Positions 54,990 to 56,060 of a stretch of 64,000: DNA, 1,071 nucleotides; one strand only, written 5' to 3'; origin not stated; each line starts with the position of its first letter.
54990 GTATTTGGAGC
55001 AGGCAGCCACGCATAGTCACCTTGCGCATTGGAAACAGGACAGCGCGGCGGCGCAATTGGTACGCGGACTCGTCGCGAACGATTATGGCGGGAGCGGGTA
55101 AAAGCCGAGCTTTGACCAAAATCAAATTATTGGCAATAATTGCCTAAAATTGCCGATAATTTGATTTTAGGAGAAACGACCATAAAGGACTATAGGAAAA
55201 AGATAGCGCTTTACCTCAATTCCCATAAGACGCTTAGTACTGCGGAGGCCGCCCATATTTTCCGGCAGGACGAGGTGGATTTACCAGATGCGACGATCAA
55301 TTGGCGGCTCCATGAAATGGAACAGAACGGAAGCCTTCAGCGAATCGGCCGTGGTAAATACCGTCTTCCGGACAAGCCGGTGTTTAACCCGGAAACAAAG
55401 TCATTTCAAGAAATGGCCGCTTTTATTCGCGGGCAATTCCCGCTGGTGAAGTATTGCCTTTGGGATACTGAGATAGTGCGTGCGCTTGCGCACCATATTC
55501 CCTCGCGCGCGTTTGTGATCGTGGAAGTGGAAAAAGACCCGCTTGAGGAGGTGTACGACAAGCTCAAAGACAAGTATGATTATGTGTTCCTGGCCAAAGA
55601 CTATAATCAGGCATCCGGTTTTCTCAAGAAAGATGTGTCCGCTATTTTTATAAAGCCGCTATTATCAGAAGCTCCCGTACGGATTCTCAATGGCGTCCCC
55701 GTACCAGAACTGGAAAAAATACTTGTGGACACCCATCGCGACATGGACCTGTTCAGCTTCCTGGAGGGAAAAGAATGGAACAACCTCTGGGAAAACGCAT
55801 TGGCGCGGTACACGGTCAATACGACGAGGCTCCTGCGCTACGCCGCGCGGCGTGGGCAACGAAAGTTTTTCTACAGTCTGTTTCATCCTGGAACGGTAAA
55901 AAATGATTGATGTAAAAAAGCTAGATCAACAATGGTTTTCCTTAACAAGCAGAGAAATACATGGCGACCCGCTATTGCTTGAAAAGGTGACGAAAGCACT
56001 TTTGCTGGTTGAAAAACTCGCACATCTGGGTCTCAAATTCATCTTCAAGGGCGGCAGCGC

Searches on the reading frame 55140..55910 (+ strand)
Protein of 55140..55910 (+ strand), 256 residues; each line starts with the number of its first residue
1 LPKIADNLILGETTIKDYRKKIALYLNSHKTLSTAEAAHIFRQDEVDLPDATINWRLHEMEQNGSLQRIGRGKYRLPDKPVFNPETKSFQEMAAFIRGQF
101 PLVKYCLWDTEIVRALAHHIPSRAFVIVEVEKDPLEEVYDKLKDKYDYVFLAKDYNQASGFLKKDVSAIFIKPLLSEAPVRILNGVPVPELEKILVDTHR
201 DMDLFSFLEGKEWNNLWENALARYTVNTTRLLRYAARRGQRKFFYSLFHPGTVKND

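Call 3: search_protein_families(library=pfam, proteins=[window:55140-55910:+], max_evalue=0.01)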
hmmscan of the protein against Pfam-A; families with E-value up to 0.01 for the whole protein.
window:55140-55910:+ (256 aa): 2 families
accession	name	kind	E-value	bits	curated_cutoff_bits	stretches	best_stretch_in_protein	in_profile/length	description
PF20217.3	DUF6577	-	2.5e-56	191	27.8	1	52-244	1-194/204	Family of unknown function (DUF6577)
PF13338.12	AbiEi_4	-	0.00085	19.8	25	1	52-77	28-49/49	Transcriptional regulator, AbiEi antitoxin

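Call 4: search_protein_families(library=padloc, proteins=[window:55140-55910:+], max_evalue=0.01)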
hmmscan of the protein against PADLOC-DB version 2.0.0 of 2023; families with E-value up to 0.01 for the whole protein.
window:55140-55910:+ (256 aa): 11 families
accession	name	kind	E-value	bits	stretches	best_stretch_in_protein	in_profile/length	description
PDLC02235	AbiEi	-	2e-67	225.3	1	18-244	4-230/240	AbiEi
PDLC02261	AbiEi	-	3.9e-36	122.8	1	95-246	4-154/160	AbiEi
PDLC02243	AbiEi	-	5e-36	122.7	1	24-246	8-228/234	AbiEi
PDLC02257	AbiEi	-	1.6e-31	107.6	1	19-242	7-232/240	AbiEi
PDLC02265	AbiEi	-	7.3e-05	20.6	1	29-92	5-65/198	AbiEi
PDLC02226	AbiEi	-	7.8e-05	20.6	1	50-94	31-75/202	AbiEi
PDLC02283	AbiEi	-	0.00014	19.6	1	29-83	8-61/201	AbiEi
PDLC02225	AbiEi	-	0.00025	18.8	1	54-91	32-59/198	AbiEi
PDLC02251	AbiEi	-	0.00092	16.7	1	17-91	2-76/230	AbiEi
PDLC02275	AbiEi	-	0.0042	15.1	0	48-98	18-66/184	AbiEi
PDLC02228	AbiEi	-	0.0076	13.6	0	57-81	56-80/216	AbiEi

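Call 5: search_protein_families(library=ncbifam, proteins=[window:55140-55910:+], max_evalue=0.01)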
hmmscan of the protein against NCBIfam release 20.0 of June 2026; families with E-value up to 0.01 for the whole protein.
window:55140-55910:+ (256 aa): 0 families

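Call 9: find_homologous_proteins(query=window:55140-55910:+, max_evalue=0.00001)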
Query window:55140-55910:+ (256 aa): 85 proteins with E <= 0.00001 among 784 candidates.
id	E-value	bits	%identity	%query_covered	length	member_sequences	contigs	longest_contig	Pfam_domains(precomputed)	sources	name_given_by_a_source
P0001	2.6e-139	481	100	82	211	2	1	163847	PF20217.4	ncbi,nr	ncbi:MAG: hypothetical protein JW904_09340 [Spirochaetales bacterium]|nr:hypothetical protein [Spiro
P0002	1.8e-82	295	55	92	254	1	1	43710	PF20217.4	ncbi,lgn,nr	ncbi:MAG: hypothetical protein JXD23_05875 [Spirochaetales bacterium]|nr:hypothetical protein [Spiro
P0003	4.0e-69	251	53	82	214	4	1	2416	PF20217.4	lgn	-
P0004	1.9e-55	206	51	73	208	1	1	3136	PF20217.4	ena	-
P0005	1.0e-53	200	41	94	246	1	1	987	PF20217.4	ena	-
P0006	9.4e-48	181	38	86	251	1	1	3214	PF20217.4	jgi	jgi:hypothetical protein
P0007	2.1e-45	173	38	86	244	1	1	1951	PF20217.4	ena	-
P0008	3.4e-45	172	40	79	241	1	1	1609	PF20217.4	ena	-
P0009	3.1e-43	166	36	84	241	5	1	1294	PF20217.4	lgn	-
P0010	9.8e-43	164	36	82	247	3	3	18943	PF20217.4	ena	-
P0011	1.3e-42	164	37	88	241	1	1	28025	PF20217.4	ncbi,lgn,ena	-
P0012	6.0e-42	162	36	86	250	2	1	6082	PF20217.4,PF13338.13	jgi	jgi:DNA-binding Lrp family transcriptional regulator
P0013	7.3e-42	161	35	89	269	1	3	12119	PF20217.4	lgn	-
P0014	4.4e-41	159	36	85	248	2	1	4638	PF20217.4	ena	-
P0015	1.3e-40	157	40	85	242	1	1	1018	PF20217.4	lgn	-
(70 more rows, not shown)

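Call 14: find_related_loci(query=A2, collection=genome_contigs, flank=10000)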
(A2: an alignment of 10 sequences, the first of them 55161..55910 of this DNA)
Query A2 (249 aa) in genome_contigs; peptide patterns used: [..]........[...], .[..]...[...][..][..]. (x = any residue, [..] = any of these).
434 stretches matched a pattern; 349 encode a relative of the query (tblastn E <= 1e-3); the best 80 are kept; 80 distinct loci.
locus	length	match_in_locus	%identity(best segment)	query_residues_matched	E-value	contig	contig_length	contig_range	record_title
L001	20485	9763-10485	54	3-242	9e-88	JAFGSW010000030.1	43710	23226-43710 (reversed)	MAG: Spirochaetales bacterium isolate Zod_Metabat.934 k87_4314158, whole genome shotgun sequence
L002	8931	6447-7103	38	18-235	1e-49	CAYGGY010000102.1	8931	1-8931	MAG TPA_asm: uncultured Ohtaekwangia sp. isolate ERP113451_co3_25 genome assembly, contig: NODE_6724_length_8931_cov_13.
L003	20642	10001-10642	38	22-234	2e-49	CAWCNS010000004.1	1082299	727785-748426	MAG: Calditrichia bacterium isolate MFD03804.bin.1.257 genome assembly, contig: contig_15565, whole genome shotgun seque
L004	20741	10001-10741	34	4-249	4e-48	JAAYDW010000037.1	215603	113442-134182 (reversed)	MAG: Deltaproteobacteria bacterium isolate AS06rmzACSIP_589 128531_AS06, whole genome shotgun sequence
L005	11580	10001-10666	36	15-235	9e-48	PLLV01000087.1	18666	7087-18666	MAG: Syntrophaceae bacterium isolate fen_1168 73.20120800_E3S.49_contig_1031, whole genome shotgun sequence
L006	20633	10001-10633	37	25-235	2e-47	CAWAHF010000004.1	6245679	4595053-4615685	MAG: uncultured Bacteroidales bacterium isolate MFD02416.bin.1.317 genome assembly, contig: contig_49773, whole genome s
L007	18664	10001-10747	33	1-248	3e-47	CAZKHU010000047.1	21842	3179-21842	MAG TPA_asm: uncultured Syntrophus sp. isolate binchicken_co220_86 genome assembly, contig: NODE_1454_length_21842_cov_9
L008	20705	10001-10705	35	2-235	2e-46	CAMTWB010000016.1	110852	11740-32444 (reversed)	MAG: uncultured delta proteobacterium isolate G05_MAG_00005 genome assembly, contig: G05_MAG_00005_000000000004, whole g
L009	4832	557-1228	37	13-235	5e-45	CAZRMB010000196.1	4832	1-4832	MAG TPA_asm: uncultured Syntrophomonas sp. isolate SRP089250_co1_22 genome assembly, contig: NODE_34952_length_4832_cov_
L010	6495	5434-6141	34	1-235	1e-44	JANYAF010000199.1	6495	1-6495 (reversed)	MAG: Deltaproteobacteria bacterium isolate GL140_5_metabat_185 GL140_5_k141_1072766, whole genome shotgun sequence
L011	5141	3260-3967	34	1-235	1e-44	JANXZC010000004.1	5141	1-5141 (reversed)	MAG: Syntrophus sp. (in: bacteria) isolate GL140_4_metabat_222 GL140_4_k141_574552, whole genome shotgun sequence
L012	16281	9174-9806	38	23-234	9e-45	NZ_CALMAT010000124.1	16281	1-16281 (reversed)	MAG: uncultured Mucilaginibacter sp. isolate SRR12240180_bin.4_CONCOCT_v1.1_MAG NODE_662_length_16281_cov_5.764267, whol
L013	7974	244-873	35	27-234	6e-44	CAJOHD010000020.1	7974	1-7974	uncultured Bacteroidales bacterium isolate Red_deer_4_mag_10 genome assembly, contig: scaffold_15476, whole genome shotg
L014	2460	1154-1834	35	17-235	4e-44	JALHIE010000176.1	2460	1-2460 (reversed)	MAG: Porphyromonadaceae bacterium isolate 5-aug_S3_028 scaffold_19554, whole genome shotgun sequence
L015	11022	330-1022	33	14-246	3e-44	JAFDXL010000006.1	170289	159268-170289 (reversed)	MAG: Bacteroidetes bacterium isolate SZAS-24 BACT-AMP-6__6__length-170289, whole genome shotgun sequence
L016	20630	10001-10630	36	27-234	3e-44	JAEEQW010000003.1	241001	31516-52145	MAG: Bacteroidales bacterium isolate Tb.RUG.344 NODE_44_length_241001_cov_1.701230, whole genome shotgun sequence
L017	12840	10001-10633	36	25-234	5e-44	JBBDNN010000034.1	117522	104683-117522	MAG: Balneolaceae bacterium isolate LejiaB_40_15 Lejia_B_217_length_117522_cov_9, whole genome shotgun sequence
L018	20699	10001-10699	33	4-235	8e-44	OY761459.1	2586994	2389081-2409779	MAG: Syntrophales bacterium isolate c6a0f7f3-880d-44d6-9c5f-266f97196533 genome assembly, chromosome: 1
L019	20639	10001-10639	36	22-234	2e-43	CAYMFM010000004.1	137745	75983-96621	MAG TPA_asm: uncultured Rikenellaceae bacterium isolate binchicken_co100_343 genome assembly, contig: NODE_80_length_137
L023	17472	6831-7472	33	22-235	3e-43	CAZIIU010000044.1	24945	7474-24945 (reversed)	MAG TPA_asm: uncultured Bacteroidaceae bacterium isolate SRP141376_co3_370 genome assembly, contig: NODE_5282_length_249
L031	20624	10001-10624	33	27-234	2e-41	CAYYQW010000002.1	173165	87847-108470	MAG TPA_asm: uncultured Bacteroidaceae bacterium isolate binchicken_co8_20 genome assembly, contig: NODE_17_length_17316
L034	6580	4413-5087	34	15-231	5e-41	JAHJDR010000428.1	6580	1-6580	MAG: bacterium isolate Modern_marine.mb.68 Modern_marine.mb.68_k141_2592906, whole genome shotgun sequence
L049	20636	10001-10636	32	25-235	2e-39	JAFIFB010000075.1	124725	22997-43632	MAG: Balneolaceae bacterium isolate coassembly_bin.53 k141_28581, whole genome shotgun sequence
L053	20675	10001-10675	35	13-231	4e-38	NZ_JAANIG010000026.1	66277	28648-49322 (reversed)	Perlabentimonas gracilis strain M08_MB NODE_26_length_66277_cov_23.769123, whole genome shotgun sequence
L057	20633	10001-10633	36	25-233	8e-38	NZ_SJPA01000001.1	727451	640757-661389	Chlorobium sp. N1 NODE_1_length_727451_cov_201.178934, whole genome shotgun sequence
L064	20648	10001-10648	30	23-237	4e-37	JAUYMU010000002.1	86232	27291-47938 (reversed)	MAG: Bacteroidota bacterium isolate C3_concoct.bin.16 C3_k141_111024, whole genome shotgun sequence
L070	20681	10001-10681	34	21-249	3e-36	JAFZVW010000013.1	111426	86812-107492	MAG: Bacteroidaceae bacterium isolate RGIG8145 Water_buffalos_Rumen-3__c386931, whole genome shotgun sequence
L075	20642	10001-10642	35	24-231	5e-36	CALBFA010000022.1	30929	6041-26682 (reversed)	MAG TPA_asm: uncultured Candidatus Marinimicrobia bacterium isolate ERR2206774_bin.146_CONCOCT_v1.1_MAG genome assembly,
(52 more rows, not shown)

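Call 49: search_solved_structures(query=A1, max_evalue=1, show_alignments=1)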
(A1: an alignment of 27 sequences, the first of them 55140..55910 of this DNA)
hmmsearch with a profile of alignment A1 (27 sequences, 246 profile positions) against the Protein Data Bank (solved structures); distinct sequences matched with E-value up to 1: 13.
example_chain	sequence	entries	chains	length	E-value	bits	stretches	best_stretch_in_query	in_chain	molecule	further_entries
1f9n_A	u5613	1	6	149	0.084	15.7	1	6-84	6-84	ARGININE REPRESSOR/ACTIVATOR PROTEIN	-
7fby_A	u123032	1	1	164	0.25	14.2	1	33-57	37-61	Transcriptional regulatory protein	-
2e7w_A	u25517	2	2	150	0.28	14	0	32-55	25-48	150aa long hypothetical transcriptional regulator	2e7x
2pmh_A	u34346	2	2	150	0.3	13.9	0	32-55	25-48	150aa long hypothetical transcriptional regulator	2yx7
2efn_A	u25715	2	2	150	0.31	13.9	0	32-55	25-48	150aa long hypothetical transcriptional regulator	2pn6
9w4v_A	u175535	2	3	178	0.32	13.8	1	33-57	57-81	Uncharacterized HTH-type transcriptional regulator PH0140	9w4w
2efo_A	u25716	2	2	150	0.35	13.7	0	32-55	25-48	150aa long hypothetical transcriptional regulator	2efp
2efq_A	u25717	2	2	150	0.36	13.7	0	32-55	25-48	150aa long hypothetical transcriptional regulator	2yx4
1b4a_A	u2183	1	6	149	0.39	13.6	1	8-78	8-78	ARGININE REPRESSOR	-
1p6r_A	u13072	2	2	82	0.56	13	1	9-61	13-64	Penicillinase repressor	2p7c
1ft9_A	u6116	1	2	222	0.8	12.5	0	37-66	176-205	CARBON MONOXIDE OXIDATION SYSTEM TRANSCRIPTION REGULATOR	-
9i0v_A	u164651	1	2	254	0.96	12.3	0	33-78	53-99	HTH-type transcriptional repressor DasR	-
4zs8_A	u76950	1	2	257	0.97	12.3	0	33-78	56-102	HTH-type transcriptional repressor DasR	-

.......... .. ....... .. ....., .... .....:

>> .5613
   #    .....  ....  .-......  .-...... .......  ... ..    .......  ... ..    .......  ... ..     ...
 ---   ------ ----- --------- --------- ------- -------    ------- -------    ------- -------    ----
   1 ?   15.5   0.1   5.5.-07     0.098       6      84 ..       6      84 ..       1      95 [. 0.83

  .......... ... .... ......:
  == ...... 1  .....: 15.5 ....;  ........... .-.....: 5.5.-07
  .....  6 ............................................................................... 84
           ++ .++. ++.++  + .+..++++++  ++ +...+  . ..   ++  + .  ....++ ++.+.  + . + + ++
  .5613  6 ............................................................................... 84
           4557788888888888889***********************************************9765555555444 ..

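Call 52: find_encoding_contigs(protein=P0003, flank=5000, max_places=3)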
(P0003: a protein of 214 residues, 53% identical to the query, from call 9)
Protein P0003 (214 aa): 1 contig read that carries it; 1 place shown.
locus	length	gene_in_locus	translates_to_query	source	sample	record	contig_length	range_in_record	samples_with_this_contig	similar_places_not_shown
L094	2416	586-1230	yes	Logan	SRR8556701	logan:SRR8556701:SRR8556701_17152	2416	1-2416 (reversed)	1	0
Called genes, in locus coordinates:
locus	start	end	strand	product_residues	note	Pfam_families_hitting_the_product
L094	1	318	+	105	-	?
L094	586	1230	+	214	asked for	PF20217:DUF6577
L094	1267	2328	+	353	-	PF08843:AbiEii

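Call 53: find_encoding_contigs(protein=P0004, flank=5000, max_places=3)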
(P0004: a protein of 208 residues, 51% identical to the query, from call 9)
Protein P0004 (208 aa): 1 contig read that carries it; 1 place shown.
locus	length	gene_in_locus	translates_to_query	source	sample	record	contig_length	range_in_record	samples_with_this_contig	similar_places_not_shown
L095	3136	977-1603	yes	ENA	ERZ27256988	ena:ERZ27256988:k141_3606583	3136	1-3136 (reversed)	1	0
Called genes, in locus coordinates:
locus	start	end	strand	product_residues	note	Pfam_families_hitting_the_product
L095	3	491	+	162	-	?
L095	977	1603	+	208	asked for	PF20217:DUF6577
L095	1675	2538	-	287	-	PF01661:Macro (weak)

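Call 57: predict_structure(alignment_id=A1)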
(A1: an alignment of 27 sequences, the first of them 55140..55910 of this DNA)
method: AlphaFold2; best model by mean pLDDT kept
length: 256 residues; sequences in the alignment: 27
mean_pLDDT: 88.6   pTM: 0.81
mean pLDDT of the five models: 88.6, 88.0, 87.9, 87.5, 86.3
residues with pLDDT >= 90: 184; 70-90: 51; 50-70: 3; < 50: 18
segments of 3 or more residues with pLDDT < 50: 1-15, 254-256
pLDDT, mean of each block of 10 residues (from residue 1): 38 63 93 96 93 94 87 92 94 98 96 86 89 97 97 91 86 95 96 96 89 94 92 95 91 52
secondary structure, 60 per line:
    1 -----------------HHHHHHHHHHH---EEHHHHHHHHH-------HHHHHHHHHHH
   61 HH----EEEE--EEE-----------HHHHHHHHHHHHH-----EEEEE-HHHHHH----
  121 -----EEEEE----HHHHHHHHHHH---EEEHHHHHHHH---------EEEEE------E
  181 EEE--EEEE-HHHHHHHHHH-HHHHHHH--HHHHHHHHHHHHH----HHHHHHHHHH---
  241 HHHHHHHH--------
elements in order: H18-28 H34-42 H50-62 E67-70 E73-75 H87-99 E105-109 H111-116 E126-130 H135-145 E149-151 H152-159 E169-173 E180-183 E186-189 H191-200 H202-208 H211-223 H228-237 H241-248

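Call 59: fold_search(model_id=the predicted structure, library=pdb)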
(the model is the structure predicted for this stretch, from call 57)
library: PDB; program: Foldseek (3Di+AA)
matches with E <= 10: 1062; with E <= 0.001: 3
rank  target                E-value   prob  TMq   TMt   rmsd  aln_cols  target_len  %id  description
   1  6y8q_A                4.4e-06  1.00  0.36  0.45  14.2       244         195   12  AbiEi antitoxin from Streptococcus agalactiae (released 2020-12-16)
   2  1zel_A                1.5e-04  0.98  0.24  0.22  17.6       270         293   10  Crystal structure of RV2827C protein from Mycobacterium tuberculosis (released 2006-05-02)
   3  6y8q_D                2.4e-04  1.00  0.32  0.41  13.8       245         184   13  AbiEi antitoxin from Streptococcus agalactiae (released 2020-12-16)
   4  1zel_B                3.8e-03  0.80  0.25  0.22  18.5       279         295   10  Crystal structure of RV2827C protein from Mycobacterium tuberculosis (released 2006-05-02)
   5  4rb2_D                1.9e-02  0.91  0.21  0.37  14.2       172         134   13  Crystal structure of Magnetospirillum gryphiswaldense MSR-1 SeMet-Fur-Mn2+-feoAB1 operator (released 2015-07-15)
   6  3eyy_A                2.8e-02  0.99  0.21  0.37   9.0       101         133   15  Structural basis for the specialization of Nur, a nickel-specific Fur homologue, in metal sensing and DNA recognition (released 2009-06-09)
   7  4rb3_D                3.3e-02  0.84  0.21  0.38  15.1       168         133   15  Crystal structure of Magnetospirillum gryphiswaldense MSR-1 Fur-Mn2+-feoAB1 operator (released 2015-07-15)
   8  9a4a_B                3.5e-02  0.82  0.21  0.34  14.4       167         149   12  Model of YLAN-FUR by crosslinking MS and deep learning (released 2024-09-18)
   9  6dk4_A                4.0e-02  0.84  0.21  0.37  14.3       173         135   10  Crystal structure of Campylobacter jejuni peroxide stress regulator (released 2018-06-13)
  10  4zs8_A                4.0e-02  0.47  0.20  0.22  15.9       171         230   15  Crystal structure of ligand-free, full length DasR (released 2016-06-08)
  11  4mtd_C                4.7e-02  0.85  0.23  0.37  14.2       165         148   11  Zinc Uptake Regulator Complexed With Zinc AND DNA (released 2014-11-05)
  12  4ets_A                4.7e-02  0.72  0.19  0.33  16.7       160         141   12  Crystal structure of Campylobacter jejuni ferric uptake regulator (released 2012-06-20)
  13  4ray_B                5.0e-02  0.90  0.21  0.38  12.8       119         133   19  Crystal structure of Magnetospirillum gryphiswaldense MSR-1 Apo-Fur (released 2015-07-15)
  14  5f7q_E                5.0e-02  0.33  0.18  0.12  15.6       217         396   13  ROK repressor Lmo0178 from Listeria monocytogenes bound to operator (released 2016-09-07)
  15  9j8g_A                5.3e-02  1.00  0.20  0.79   1.6        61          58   11  mouse zbp1 hybrid complex (released 2025-06-25)
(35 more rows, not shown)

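Call 66: search_protein_families(library=pfam, proteins=[L001:8900-9703:+], max_evalue=0.01)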
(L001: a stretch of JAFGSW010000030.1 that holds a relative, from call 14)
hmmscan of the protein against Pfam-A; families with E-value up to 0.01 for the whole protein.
L001:8900-9703:+ (267 aa): 2 families
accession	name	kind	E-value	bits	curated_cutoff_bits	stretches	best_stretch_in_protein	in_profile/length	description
PF14355.11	Abi_C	-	5.2e-20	71.8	24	1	187-258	4-82/83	Abortive infection C-terminus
PF18860.6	AbiJ_NTD3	-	0.0004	20.3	32.5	1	50-121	67-139/167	AbiJ N-terminal domain 3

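Call 67: search_protein_families(library=padloc, proteins=[L001:8900-9703:+], max_evalue=0.001)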
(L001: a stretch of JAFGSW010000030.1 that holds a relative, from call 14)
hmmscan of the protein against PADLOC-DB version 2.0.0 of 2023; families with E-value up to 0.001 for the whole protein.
L001:8900-9703:+ (267 aa): 2 families
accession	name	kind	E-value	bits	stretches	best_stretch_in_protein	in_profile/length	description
PDLC02347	AbiJ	-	5.8e-36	122.6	1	10-259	13-275/281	AbiJ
PDLC02375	Stk2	-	1.3e-11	41.9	1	8-96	6-104/500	-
